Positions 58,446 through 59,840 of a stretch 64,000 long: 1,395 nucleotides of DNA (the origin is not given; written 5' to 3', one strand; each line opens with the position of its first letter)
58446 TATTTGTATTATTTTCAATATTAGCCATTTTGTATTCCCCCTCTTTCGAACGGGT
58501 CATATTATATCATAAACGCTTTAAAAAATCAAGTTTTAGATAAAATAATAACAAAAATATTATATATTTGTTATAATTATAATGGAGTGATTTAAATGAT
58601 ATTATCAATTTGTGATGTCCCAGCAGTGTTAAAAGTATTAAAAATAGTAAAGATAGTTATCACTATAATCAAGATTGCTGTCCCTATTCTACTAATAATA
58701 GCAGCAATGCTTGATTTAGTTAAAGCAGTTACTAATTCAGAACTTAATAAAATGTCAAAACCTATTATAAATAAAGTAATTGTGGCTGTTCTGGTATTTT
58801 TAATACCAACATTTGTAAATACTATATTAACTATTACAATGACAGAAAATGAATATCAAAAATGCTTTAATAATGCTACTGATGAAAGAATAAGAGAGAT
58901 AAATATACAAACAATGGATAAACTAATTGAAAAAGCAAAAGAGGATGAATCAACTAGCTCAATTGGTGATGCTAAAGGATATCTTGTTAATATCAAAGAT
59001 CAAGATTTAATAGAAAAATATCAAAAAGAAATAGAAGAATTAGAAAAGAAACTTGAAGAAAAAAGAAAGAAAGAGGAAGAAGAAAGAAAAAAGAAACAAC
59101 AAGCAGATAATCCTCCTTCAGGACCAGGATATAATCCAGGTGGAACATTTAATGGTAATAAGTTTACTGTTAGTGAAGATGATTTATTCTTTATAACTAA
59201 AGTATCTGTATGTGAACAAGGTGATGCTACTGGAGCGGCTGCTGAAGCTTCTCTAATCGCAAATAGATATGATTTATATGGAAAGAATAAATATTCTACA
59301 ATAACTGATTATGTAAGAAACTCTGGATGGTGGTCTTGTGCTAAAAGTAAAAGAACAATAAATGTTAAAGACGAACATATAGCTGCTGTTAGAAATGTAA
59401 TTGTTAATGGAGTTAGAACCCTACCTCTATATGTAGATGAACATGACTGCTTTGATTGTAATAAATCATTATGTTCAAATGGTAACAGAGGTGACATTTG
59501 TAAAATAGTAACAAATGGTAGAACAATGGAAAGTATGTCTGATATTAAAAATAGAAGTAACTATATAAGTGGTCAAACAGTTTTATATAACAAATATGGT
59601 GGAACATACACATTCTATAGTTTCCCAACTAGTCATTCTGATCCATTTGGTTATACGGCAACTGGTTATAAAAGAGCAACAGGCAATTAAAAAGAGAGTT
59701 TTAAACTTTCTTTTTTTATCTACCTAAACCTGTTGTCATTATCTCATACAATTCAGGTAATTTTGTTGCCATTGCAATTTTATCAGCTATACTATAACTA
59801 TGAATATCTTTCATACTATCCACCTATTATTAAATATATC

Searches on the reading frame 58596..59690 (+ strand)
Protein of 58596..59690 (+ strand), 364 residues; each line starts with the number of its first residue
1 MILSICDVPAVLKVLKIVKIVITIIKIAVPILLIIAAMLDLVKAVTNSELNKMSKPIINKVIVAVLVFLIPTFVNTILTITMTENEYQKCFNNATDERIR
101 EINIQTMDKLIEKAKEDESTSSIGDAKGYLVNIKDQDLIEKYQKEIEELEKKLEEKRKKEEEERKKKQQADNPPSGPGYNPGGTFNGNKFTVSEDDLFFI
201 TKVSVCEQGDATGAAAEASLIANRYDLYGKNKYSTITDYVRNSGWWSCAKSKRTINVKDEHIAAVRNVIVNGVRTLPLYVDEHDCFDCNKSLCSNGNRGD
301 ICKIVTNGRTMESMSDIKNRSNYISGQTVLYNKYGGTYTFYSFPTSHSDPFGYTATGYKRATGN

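Call 50: search_protein_families(library=pfam, proteins=[window:58596-59690:+], max_evalue=0.01)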
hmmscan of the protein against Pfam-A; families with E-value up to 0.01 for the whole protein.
window:58596-59690:+ (364 aa): 0 families

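Call 86: search_protein_families(library=ncbifam, proteins=[window:58596-59690:+], max_evalue=0.01)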
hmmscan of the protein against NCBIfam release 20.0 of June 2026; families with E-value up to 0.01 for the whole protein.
window:58596-59690:+ (364 aa): 2 families
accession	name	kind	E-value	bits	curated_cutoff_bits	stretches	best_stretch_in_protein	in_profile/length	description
TIGR02794.1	tolA_full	equivalog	0.0012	18.2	59.45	1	29-170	10-145/362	cell envelope integrity protein TolA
TIGR03825.1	FliH_bacil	equivalog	0.0094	15.5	148.9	0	92-179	10-98/255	flagellar assembly protein FliH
